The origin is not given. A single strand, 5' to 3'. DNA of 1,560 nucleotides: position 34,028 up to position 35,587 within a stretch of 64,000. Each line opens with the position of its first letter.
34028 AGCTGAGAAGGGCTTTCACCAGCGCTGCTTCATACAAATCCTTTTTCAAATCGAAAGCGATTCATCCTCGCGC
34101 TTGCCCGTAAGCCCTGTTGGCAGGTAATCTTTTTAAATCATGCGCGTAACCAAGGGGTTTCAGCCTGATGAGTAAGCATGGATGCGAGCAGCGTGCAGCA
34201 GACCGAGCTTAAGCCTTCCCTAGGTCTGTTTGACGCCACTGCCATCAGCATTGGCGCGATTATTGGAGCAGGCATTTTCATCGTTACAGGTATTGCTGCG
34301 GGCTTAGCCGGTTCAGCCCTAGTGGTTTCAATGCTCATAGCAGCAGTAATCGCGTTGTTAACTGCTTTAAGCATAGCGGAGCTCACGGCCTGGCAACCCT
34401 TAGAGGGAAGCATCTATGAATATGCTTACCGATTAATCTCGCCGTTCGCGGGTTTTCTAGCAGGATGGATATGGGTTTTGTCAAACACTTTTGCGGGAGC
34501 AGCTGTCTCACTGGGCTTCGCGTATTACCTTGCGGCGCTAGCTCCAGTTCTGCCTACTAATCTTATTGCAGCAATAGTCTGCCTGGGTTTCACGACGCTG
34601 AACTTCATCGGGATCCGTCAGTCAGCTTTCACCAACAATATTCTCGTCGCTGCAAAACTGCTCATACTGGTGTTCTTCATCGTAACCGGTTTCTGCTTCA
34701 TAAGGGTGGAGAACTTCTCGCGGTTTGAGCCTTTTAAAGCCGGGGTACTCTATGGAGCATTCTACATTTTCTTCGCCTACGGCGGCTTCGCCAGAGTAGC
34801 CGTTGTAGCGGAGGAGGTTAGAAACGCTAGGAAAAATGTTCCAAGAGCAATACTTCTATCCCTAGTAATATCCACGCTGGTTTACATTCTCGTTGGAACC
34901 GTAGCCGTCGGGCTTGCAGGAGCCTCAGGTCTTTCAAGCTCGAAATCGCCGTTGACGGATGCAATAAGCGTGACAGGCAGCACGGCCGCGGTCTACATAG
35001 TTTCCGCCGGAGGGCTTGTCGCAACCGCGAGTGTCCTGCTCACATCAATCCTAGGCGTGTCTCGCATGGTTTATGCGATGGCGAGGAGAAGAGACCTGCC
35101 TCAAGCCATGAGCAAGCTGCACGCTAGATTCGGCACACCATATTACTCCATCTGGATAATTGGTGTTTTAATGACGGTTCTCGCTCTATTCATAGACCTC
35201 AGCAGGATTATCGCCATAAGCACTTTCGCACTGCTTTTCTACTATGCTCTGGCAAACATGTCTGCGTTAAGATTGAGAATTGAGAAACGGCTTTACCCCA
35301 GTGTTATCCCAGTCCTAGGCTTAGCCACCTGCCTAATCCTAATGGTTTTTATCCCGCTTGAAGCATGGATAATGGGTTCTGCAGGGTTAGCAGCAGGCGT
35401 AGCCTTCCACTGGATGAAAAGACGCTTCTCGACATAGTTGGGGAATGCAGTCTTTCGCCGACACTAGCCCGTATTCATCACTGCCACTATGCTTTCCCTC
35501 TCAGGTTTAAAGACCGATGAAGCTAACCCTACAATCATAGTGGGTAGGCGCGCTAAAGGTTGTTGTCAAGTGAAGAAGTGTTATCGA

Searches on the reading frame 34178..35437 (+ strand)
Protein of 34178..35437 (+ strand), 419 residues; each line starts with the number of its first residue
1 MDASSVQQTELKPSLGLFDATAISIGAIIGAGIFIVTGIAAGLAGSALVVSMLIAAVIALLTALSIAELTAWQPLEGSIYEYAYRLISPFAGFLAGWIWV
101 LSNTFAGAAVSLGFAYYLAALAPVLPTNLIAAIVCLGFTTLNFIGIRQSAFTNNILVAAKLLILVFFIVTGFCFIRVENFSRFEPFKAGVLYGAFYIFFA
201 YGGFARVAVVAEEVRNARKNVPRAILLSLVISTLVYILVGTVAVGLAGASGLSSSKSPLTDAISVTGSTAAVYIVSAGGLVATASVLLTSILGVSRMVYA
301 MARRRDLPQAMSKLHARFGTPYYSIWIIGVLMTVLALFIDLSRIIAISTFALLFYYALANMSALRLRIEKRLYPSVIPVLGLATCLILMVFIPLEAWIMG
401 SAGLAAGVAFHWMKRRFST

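Call 82: search_protein_families(library=pfam, proteins=[window:34178-35437:+], max_evalue=0.00001)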
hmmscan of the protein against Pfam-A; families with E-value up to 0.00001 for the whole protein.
window:34178-35437:+ (419 aa): 2 families
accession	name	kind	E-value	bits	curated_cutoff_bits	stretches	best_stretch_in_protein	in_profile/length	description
PF13520.12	AA_permease_2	-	5.4e-52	177.6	27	1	15-392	1-402/427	Amino acid permease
PF00324.27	AA_permease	-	2.6e-46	158.8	24.6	1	20-392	2-407/470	Amino acid permease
